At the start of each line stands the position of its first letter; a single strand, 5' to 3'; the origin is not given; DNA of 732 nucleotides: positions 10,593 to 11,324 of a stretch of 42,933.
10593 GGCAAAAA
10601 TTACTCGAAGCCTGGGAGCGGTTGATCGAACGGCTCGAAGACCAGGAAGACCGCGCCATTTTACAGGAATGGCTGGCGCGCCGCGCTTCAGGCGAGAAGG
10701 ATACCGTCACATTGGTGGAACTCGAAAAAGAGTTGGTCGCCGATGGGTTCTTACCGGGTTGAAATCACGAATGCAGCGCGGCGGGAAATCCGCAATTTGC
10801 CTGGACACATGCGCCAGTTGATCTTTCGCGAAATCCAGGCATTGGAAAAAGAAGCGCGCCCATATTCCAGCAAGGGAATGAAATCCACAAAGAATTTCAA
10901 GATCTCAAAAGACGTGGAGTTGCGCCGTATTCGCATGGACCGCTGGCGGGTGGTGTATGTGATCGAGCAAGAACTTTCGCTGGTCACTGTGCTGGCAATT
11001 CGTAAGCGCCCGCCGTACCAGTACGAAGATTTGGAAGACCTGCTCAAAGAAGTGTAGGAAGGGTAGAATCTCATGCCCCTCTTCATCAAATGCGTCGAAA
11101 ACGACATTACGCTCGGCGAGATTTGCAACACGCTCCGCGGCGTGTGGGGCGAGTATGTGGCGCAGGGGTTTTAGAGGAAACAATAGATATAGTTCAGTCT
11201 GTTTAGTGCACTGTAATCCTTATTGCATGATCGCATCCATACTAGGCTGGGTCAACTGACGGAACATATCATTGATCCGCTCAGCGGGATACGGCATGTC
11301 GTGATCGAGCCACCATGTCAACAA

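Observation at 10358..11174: TA cassette inserted at the mutase gene 3' end, flanked by a diverged duplicate of that end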

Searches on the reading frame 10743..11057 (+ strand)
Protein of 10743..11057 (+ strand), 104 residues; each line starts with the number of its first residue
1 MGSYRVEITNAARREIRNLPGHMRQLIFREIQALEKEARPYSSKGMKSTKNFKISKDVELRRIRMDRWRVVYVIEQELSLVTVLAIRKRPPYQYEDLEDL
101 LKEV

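Call 5: search_protein_families(library=pfam, proteins=[window:10743-11057:+], max_evalue=0.01)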
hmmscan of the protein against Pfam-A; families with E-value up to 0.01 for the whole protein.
window:10743-11057:+ (104 aa): 2 families
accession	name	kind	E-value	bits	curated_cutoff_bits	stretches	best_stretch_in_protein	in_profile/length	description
PF05016.21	ParE_toxin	-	2.1e-05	25.4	23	1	6-89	1-85/89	ParE toxin of type II toxin-antitoxin system, parDE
PF05973.20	Gp49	-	0.0027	18.2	23.9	1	15-88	2-72/90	Phage derived protein Gp49-like (DUF891)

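Call 8: find_encoding_contigs(protein=window:10743-11057:+, flank=6000, max_places=10)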
Protein window:10743-11057:+ (104 aa): 6 contigs read that carry it; 5 places shown.
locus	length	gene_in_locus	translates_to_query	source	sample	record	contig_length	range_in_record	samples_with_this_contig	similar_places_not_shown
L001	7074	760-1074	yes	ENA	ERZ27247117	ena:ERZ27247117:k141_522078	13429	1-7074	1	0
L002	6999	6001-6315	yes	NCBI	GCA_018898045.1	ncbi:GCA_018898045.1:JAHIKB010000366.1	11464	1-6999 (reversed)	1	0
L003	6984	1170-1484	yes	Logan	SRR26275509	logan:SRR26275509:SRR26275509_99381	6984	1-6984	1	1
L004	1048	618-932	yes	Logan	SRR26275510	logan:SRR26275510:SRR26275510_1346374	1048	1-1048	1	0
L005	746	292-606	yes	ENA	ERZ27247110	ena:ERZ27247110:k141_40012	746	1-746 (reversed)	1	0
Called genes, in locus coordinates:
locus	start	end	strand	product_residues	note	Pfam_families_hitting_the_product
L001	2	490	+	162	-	?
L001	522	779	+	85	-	PF18506:RelB-like (faint)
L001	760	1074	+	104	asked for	PF05016:ParE_toxin (faint)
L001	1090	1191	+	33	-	-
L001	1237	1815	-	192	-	PF00440:TetR_N, PF14278:TetR_C_8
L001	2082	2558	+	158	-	-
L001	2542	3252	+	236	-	PF00350:Dynamin_N (faint), PF13555:AAA_29 (faint), PF00005:ABC_tran, PF02463:SMC_N (faint), PF13304:AAA_21 (faint)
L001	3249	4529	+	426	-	PF02687:FtsX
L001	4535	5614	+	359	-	PF02687:FtsX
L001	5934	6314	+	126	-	PF04480:DUF559, PF18741:MTES_1575 (weak)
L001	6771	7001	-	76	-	-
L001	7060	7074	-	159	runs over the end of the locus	-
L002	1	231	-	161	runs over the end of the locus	PF05728:UPF0227 (faint), PF00561:Abhydrolase_1, PF12146:Hydrolase_4 (weak), PF12695:Abhydrolase_5 (weak), PF02230:Abhydrolase_2 (weak)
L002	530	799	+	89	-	PF02583:Trns_repr_metal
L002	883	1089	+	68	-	PF00403:HMA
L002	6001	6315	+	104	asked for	PF05016:ParE_toxin (faint)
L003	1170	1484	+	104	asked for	PF05016:ParE_toxin (faint)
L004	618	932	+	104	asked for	PF05016:ParE_toxin (faint)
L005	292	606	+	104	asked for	PF05016:ParE_toxin (faint)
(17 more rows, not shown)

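Call 11: find_homologous_proteins(query=window:10743-11057:+, max_evalue=0.00001)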
Query window:10743-11057:+ (104 aa): 70 proteins with E <= 0.00001 among 72 candidates.
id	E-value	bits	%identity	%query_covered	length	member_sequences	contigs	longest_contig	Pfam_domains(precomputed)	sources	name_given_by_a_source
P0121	1.0e-59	216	100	100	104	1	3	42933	PF05016.22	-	-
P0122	1.6e-53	197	88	100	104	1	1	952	-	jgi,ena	-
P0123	1.7e-52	193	89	100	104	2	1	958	-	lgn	-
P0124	2.5e-51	190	86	92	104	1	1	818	PF05016.22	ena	-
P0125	2.7e-51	189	86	100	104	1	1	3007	-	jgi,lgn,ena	-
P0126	6.0e-51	188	85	100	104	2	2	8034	-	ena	-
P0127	2.6e-50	186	87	100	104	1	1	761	-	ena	-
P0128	2.7e-50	186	85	90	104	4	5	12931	PF05016.22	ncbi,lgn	-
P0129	7.1e-50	185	86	100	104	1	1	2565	PF05016.22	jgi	jgi:mRNA interferase RelE/StbE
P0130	2.1e-49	183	81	100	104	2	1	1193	-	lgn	-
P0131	2.2e-48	180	81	98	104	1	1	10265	PF05016.22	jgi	jgi:mRNA interferase RelE/StbE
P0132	3.0e-48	180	81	100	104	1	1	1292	-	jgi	jgi:mRNA-degrading endonuclease RelE of RelBE toxin-antitoxin system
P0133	4.2e-48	179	83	100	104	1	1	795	PF05016.22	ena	-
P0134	5.3e-48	179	80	100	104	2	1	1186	-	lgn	-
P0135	8.3e-48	178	82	100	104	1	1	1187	PF05016.22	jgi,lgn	jgi:mRNA interferase RelE/StbE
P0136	1.0e-47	178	82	100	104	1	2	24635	-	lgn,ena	-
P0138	3.9e-47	176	82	100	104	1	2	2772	PF05016.22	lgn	-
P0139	8.5e-47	175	81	100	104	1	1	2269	PF05016.22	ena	-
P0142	9.2e-46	172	78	100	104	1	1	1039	PF05016.22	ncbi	-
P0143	1.0e-45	172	75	98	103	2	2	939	PF05016.22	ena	-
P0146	7.2e-45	169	76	99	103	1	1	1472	PF05016.22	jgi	jgi:mRNA interferase RelE/StbE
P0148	2.6e-44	167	74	100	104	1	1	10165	PF05016.22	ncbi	-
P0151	3.1e-43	164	74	100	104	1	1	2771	PF05016.22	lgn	-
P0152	4.1e-43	163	81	91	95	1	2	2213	PF05016.22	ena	-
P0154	5.6e-42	160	70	98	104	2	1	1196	PF05016.22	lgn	-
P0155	1.0e-41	159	73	99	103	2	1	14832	PF05016.22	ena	-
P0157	1.2e-40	155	66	99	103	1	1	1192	PF05016.22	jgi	jgi:mRNA interferase RelE/StbE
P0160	1.5e-39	152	70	99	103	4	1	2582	PF05016.22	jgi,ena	-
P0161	4.1e-39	150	64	100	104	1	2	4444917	PF05016.22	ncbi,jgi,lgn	-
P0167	5.4e-31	124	58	98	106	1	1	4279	PF05016.22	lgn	-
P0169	3.1e-30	122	56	100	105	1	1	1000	PF05016.22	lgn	-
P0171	3.0e-27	112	57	99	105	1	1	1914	PF05016.22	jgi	jgi:mRNA interferase RelE/StbE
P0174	2.4e-25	106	55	97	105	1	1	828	PF05016.22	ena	-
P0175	4.9e-24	102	50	98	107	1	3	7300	PF05016.22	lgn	-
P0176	5.0e-24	102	50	98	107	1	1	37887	PF05016.22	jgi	-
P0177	1.2e-23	101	48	97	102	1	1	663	PF05016.22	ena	-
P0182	3.5e-22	96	49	100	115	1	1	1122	PF05016.22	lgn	-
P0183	1.7e-21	94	50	97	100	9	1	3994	PF05016.22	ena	-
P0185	5.0e-19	86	47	99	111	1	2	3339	PF05016.22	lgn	-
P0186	9.0e-19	85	49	100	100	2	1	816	PF05016.22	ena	-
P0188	7.7e-18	82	46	100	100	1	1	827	PF05016.22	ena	-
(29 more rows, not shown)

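Call 13: find_related_loci(query=A1, collection=genome_contigs, flank=4000)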
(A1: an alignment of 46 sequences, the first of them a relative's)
Query A1 (104 aa) in genome_contigs; peptide patterns used: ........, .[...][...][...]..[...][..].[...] (x = any residue, [..] = any of these).
134 stretches matched a pattern; 96 encode a relative of the query (tblastn E <= 1e-3); the best 80 are kept; 80 distinct loci.
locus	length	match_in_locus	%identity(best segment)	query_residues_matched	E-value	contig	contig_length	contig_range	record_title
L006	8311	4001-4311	76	1-104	3e-40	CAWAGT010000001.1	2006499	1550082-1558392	MAG: uncultured Chloroflexia bacterium isolate MFD04944.bin.1.53 genome assembly, contig: contig_20172, whole genome sho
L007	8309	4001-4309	58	1-102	7e-36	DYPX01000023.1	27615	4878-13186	MAG TPA_asm: Caldilinea aerophila isolate SulCav_GS10_10_2_45_229 SulCav_GS10_10_1595_length_27615_cov_197_352939, whole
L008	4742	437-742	56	1-101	1e-35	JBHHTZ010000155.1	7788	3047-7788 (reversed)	MAG: Anaerolineae bacterium isolate S.6.sp3_bin.4 NODE_1706_length_7788_cov_8.264968, whole genome shotgun sequence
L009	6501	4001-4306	55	1-101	3e-35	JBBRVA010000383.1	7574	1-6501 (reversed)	MAG: Caldilineales bacterium isolate La3_metabat2.059 La3_metabat2.059_K_1725092_L_7574_cov_37.4359, whole genome shotgu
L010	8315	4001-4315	56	1-104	6e-34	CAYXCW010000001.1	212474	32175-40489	MAG TPA_asm: uncultured bacterium isolate binchicken_co319_167 genome assembly, contig: NODE_73_length_212474_cov_23.823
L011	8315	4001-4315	52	1-104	7e-34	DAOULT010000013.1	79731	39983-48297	MAG TPA_asm: Anaerolineae bacterium isolate W31_52 k127_546525, whole genome shotgun sequence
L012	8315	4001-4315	54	1-104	6e-33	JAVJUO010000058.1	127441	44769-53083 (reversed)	MAG: Coleofasciculus sp. C1-SOL-03 k141_31258, whole genome shotgun sequence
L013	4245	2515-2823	52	1-102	3e-32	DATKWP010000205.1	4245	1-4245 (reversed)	MAG TPA_asm: Anaerolineae bacterium isolate SMAG_U14166 k141_727567, whole genome shotgun sequence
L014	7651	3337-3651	54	1-104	3e-32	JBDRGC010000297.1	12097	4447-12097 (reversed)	MAG: Chloroflexota bacterium isolate MEGAHIT-group-1.410 k141_11930942, whole genome shotgun sequence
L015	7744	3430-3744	52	1-104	4e-31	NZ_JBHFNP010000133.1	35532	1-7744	Microseira sp. BLCC-F43 bin1.fa-133, whole genome shotgun sequence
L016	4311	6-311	52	4-104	2e-31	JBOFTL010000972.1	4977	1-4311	MAG: Microcoleus sp. isolate WFFMC_MAG_631 k139_93668_flag=1_multi=6.2604_len=4977, whole genome shotgun sequence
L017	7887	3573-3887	49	1-104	4e-31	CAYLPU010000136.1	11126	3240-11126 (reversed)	MAG TPA_asm: uncultured Anaerolineales bacterium isolate binchicken_co243_290 genome assembly, contig: NODE_5276_length_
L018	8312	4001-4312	53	1-103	5e-31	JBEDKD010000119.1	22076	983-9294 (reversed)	MAG: Cyanobacteriota bacterium isolate NASQAN2015_052_B_bin.20 scaffold_433958, whole genome shotgun sequence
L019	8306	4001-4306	52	1-101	2e-30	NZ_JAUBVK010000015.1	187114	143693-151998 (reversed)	Microcoleus sp. ARI1-B5 strain ARI1_B5 NODE_20_length_187114_cov_39.391922, whole genome shotgun sequence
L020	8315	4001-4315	50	1-104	9e-30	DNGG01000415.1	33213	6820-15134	MAG TPA_asm: Cyanobacteria bacterium UBA11372 contig_1668, whole genome shotgun sequence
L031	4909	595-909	39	1-104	7e-25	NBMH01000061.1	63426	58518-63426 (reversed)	MAG: Anaerolineaceae bacterium 4572_78 ex4572_78_scaffold_3846, whole genome shotgun sequence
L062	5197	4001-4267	41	9-101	3e-19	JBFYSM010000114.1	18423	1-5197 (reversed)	MAG: Chloroflexota bacterium isolate PPR_0240 PPR_0240.fa_k121_884630, whole genome shotgun sequence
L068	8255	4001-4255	40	19-104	3e-18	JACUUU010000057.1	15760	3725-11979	MAG: Anaerolineales bacterium isolate Kmv39 NODE_1863_length_15760_cov_5.504298, whole genome shotgun sequence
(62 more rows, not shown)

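Call 17: search_protein_families(library=pfam, proteins=[L006:1341-2996:+, L006:3325-3588:+, L006:3763-4020:+, L006:4978-5571:+, L062:2450-3703:+, L062:3549-3962:+, L068:3094-3408:-, L031:1431-1874:+, L031:1138-1434:+, L012:3016-3276:-], max_evalue=0.01)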
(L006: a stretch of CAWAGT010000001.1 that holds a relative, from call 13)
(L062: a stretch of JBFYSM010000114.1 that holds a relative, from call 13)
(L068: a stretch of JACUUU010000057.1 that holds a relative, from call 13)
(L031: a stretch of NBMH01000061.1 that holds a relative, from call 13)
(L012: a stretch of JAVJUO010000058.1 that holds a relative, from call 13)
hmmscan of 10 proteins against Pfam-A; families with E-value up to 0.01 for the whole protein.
L006:1341-2996:+ (551 aa): 1 family
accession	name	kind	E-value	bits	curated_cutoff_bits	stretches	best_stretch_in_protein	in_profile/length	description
PF03050.20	DDE_Tnp_IS66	-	3.7e-14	53.2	23.1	2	352-493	129-283/284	Transposase IS66 family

L006:3325-3588:+ (87 aa): 2 families
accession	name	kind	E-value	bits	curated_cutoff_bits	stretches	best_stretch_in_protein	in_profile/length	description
PF01850.27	PIN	-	1.5e-09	38.9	23.6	1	3-72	37-113/120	PIN domain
PF18480.7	DUF5615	-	0.00046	20.5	23.8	1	48-75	33-59/110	Domain of unknown function (DUF5615)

L006:3763-4020:+ (85 aa): 2 families
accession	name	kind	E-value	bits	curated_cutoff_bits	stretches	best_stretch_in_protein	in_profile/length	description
PF19807.5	DUF6290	-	4.5e-05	24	27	1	39-77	34-72/72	Family of unknown function (DUF6290)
PF18506.7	RelB-like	-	0.00016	21.8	27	1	11-36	5-30/62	RelB Antitoxin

L006:4978-5571:+ (197 aa): 4 families
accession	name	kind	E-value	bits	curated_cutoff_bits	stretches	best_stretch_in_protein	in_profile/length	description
PF04140.19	ICMT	-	2.1e-20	73.4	24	1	85-175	2-94/95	Isoprenylcysteine carboxyl methyltransferase (ICMT) family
PF04191.18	PEMT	-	6.1e-13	49.6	25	1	83-174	5-98/105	Phospholipid methyltransferase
PF02544.21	Steroid_dh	-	0.00042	20.7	22.6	1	58-197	20-150/150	3-oxo-5-alpha-steroid 4-dehydrogenase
PF06966.17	DUF1295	-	0.0007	19.6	20.4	1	82-188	122-234/235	Protein of unknown function (DUF1295)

L062:2450-3703:+ (417 aa): 14 families
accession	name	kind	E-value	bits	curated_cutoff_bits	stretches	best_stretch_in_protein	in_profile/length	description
PF05496.18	RuvB_N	-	1.8e-78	262.3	27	1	99-257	1-159/159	Holliday junction DNA helicase RuvB P-loop domain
PF17864.7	AAA_lid_4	-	4.9e-29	100.3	27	1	260-333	1-74/74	RuvB AAA lid domain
PF05491.19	RuvB_C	-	1.4e-24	86.3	24.7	1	335-404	2-71/72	RuvB C-terminal winged helix domain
PF00004.35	AAA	-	4.5e-21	76.1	21.2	1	134-257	1-129/131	ATPase family associated with various cellular activities (AAA)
PF07728.20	AAA_5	-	3.7e-07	30.7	22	1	133-251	1-139/139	AAA domain (dynein-related subfamily)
PF01078.27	Mg_chelatase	-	1.4e-05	25.1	20.3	1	104-151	2-42/207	Magnesium chelatase, subunit ChlI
PF06068.19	TIP49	-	3e-05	23.8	23.8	1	106-162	25-81/347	TIP49 P-loop domain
PF13191.12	AAA_16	-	0.00012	23.1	32.6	1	107-169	2-63/167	AAA ATPase domain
PF02367.23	TsaE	-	0.0021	18.5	26.6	1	117-163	10-53/128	Threonylcarbamoyl adenosine biosynthesis protein TsaE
PF00931.28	NB-ARC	-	0.0022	17.7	23.5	0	130-154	17-41/248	NB-ARC domain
PF00308.24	Bac_DnaA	-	0.0034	18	23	0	122-155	25-58/162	Bacterial DnaA ATPAse domain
PF00493.29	MCM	-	0.0045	16.6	23.3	0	99-177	18-102/224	MCM P-loop domain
PF13173.12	AAA_14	-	0.0059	17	27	0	134-208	5-88/129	AAA domain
PF05673.19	DUF815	-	0.0077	15.9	23.8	0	103-189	26-114/249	Protein of unknown function (DUF815)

L062:3549-3962:+ (137 aa): 1 family
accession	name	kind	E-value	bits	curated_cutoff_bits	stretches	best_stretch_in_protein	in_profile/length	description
PF18506.7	RelB-like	-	5.6e-05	23.3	27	1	76-103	5-32/62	RelB Antitoxin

L068:3094-3408:- (104 aa): 1 family
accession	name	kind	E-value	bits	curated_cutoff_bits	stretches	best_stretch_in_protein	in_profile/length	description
PF04255.20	DUF433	-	7e-22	77.5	23.6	1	32-87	1-56/56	Protein of unknown function (DUF433)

L031:1431-1874:+ (147 aa): 1 family
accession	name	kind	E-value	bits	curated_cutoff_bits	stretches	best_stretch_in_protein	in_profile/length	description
PF13470.12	PIN_3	-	9e-06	26.9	27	1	7-120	1-114/115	PIN domain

L031:1138-1434:+ (98 aa): 0 families

L012:3016-3276:- (86 aa): 1 family
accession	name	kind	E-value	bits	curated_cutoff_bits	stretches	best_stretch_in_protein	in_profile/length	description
PF14105.11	DUF4278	-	1.1e-17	64.5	25.3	1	1-57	1-57/57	Domain of unknown function (DUF4278)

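Call 20: find_related_loci(query=A1, collection=metagenome_contigs, flank=3000)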
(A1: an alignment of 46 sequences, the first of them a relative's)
Query A1 (104 aa) in metagenome_contigs; peptide patterns used: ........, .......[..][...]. (x = any residue, [..] = any of these).
221 stretches matched a pattern; 90 encode a relative of the query (tblastn E <= 1e-3); the best 80 are kept; 80 distinct loci.
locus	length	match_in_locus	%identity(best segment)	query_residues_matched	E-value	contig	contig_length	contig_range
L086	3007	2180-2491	86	1-104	1e-57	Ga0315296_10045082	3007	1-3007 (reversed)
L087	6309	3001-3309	75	1-103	1e-50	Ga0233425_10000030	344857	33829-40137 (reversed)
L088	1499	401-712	73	1-104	1e-50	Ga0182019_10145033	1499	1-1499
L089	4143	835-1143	73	1-103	2e-49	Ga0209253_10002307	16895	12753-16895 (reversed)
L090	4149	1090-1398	70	1-103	4e-47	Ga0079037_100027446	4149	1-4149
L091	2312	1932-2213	78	1-94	1e-46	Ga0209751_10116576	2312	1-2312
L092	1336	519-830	64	1-104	2e-47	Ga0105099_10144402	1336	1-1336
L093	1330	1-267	79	6-94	3e-45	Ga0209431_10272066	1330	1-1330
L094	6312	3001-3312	76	1-104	1e-42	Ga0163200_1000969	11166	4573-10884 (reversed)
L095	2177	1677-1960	79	1-95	1e-39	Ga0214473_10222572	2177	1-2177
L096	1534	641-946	55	1-101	5e-36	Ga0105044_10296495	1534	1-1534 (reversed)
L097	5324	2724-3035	55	1-103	5e-35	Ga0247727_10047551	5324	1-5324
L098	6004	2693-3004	55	1-103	6e-35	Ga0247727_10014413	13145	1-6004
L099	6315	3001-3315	56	1-104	3e-34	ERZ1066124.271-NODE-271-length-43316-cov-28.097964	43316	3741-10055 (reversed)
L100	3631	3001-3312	54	1-103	3e-33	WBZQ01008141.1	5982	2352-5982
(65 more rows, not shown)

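Call 53: search_protein_families(library=ncbifam, proteins=[window:10743-11057:+], max_evalue=0.001)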
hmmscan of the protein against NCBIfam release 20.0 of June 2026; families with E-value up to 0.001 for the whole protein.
window:10743-11057:+ (104 aa): 0 families

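Call 60: find_encoding_contigs(protein=P0128, flank=3000, max_places=6)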
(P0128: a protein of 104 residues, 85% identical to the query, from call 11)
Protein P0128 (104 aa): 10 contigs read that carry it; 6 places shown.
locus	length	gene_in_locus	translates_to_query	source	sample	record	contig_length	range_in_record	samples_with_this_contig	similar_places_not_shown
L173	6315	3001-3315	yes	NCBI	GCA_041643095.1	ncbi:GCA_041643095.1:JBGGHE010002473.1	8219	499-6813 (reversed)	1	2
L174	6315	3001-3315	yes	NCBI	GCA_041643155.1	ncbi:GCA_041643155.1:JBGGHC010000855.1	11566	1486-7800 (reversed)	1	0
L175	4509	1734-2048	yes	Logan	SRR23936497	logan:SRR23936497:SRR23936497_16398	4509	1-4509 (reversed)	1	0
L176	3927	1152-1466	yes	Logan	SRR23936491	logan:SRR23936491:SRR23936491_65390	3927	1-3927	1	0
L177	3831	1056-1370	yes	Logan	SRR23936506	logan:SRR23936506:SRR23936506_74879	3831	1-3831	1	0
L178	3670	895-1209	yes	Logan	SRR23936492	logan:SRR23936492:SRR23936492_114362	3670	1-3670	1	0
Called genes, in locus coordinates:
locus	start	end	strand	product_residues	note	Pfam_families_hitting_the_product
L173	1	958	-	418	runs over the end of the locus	PF00999:Na_H_Exchanger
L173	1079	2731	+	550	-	PF01642:MM_CoA_mutase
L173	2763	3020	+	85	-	-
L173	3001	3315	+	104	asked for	PF05016:ParE_toxin (faint)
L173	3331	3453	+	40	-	-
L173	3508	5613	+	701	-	PF00580:UvrD-helicase, PF13245:AAA_19 (weak), PF01443:Viral_helicase1 (faint), PF13361:UvrD_C, PF13087:AAA_12 (weak), PF13361:UvrD_C, PF13538:UvrD_C_2 (faint)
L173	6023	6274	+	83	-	PF03683:UPF0175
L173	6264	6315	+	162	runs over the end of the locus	PF11848:DUF3368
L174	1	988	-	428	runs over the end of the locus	PF00999:Na_H_Exchanger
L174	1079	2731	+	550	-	PF01642:MM_CoA_mutase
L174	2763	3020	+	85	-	-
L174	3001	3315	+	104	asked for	PF05016:ParE_toxin (faint)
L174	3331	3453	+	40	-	-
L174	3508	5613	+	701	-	PF00580:UvrD-helicase, PF13245:AAA_19 (weak), PF01443:Viral_helicase1 (faint), PF13361:UvrD_C, PF13087:AAA_12 (weak), PF13361:UvrD_C, PF13538:UvrD_C_2 (faint)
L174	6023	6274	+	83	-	PF03683:UPF0175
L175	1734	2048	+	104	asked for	PF05016:ParE_toxin (faint)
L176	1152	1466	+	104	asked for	PF05016:ParE_toxin (faint)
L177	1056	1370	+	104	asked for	PF05016:ParE_toxin (faint)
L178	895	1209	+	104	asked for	PF05016:ParE_toxin (faint)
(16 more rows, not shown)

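Call 61: find_encoding_contigs(protein=P0126, flank=3000, max_places=4)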
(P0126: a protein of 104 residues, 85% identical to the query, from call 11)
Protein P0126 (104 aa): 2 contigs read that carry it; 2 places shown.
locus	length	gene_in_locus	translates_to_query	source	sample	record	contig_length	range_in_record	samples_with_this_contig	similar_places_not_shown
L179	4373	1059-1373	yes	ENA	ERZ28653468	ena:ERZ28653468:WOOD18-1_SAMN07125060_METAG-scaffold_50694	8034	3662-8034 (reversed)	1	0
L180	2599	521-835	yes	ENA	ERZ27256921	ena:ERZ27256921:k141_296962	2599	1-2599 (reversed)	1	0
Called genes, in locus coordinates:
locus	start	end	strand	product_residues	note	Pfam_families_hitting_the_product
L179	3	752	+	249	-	?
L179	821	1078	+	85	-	PF18506:RelB-like (faint)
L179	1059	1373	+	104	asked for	-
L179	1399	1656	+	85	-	-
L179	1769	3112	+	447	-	PF01336:tRNA_anti-codon, PF00152:tRNA-synt_2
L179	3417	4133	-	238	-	PF02592:Vut_1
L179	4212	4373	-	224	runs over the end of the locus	PF01553:Acyltransferase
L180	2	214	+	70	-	?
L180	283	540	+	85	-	PF18506:RelB-like (faint)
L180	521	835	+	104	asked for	-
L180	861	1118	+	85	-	-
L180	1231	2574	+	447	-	PF01336:tRNA_anti-codon, PF00152:tRNA-synt_2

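Call 62: find_encoding_contigs(protein=P0136, flank=3000, max_places=4)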
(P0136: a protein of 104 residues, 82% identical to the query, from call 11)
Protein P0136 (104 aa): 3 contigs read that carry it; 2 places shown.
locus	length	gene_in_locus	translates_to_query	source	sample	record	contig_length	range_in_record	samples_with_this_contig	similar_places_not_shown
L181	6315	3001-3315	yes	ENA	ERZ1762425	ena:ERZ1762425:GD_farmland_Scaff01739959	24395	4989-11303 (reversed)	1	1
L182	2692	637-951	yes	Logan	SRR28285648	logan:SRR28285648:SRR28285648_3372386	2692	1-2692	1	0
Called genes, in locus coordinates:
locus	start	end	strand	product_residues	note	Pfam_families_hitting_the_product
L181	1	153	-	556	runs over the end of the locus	-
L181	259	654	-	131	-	-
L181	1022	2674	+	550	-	PF01642:MM_CoA_mutase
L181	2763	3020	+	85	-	-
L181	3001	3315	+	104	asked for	-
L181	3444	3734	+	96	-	-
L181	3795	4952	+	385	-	PF01011:PQQ (faint), PF13360:PQQ_2, PF13570:Beta-prop_ACSF4, PF25293:Beta-prop_EMC1_N (faint), PF07774:EMC1_C (faint), PF13570:Beta-prop_ACSF4, PF13360:PQQ_2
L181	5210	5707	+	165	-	PF01402:RHH_1, PF07878:RHH_5 (faint), PF04255:DUF433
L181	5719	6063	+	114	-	PF18478:PIN_10 (weak), PF18480:DUF5615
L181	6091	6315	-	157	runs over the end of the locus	PF01243:PNPOx_N, PF12900:Pyridox_ox_2 (weak), PF13883:CREG_beta-barrel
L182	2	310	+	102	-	?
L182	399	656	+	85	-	-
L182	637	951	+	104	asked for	-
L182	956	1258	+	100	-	-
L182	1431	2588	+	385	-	PF01011:PQQ (faint), PF13360:PQQ_2, PF13570:Beta-prop_ACSF4, PF25293:Beta-prop_EMC1_N (faint), PF07774:EMC1_C (faint), PF13570:Beta-prop_ACSF4, PF13360:PQQ_2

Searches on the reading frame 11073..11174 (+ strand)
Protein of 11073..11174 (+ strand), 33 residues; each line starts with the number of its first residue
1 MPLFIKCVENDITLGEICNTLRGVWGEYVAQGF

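Call 5: search_protein_families(library=pfam, proteins=[window:11073-11174:+], max_evalue=0.01)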
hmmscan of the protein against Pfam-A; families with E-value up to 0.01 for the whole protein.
window:11073-11174:+ (33 aa): 0 families
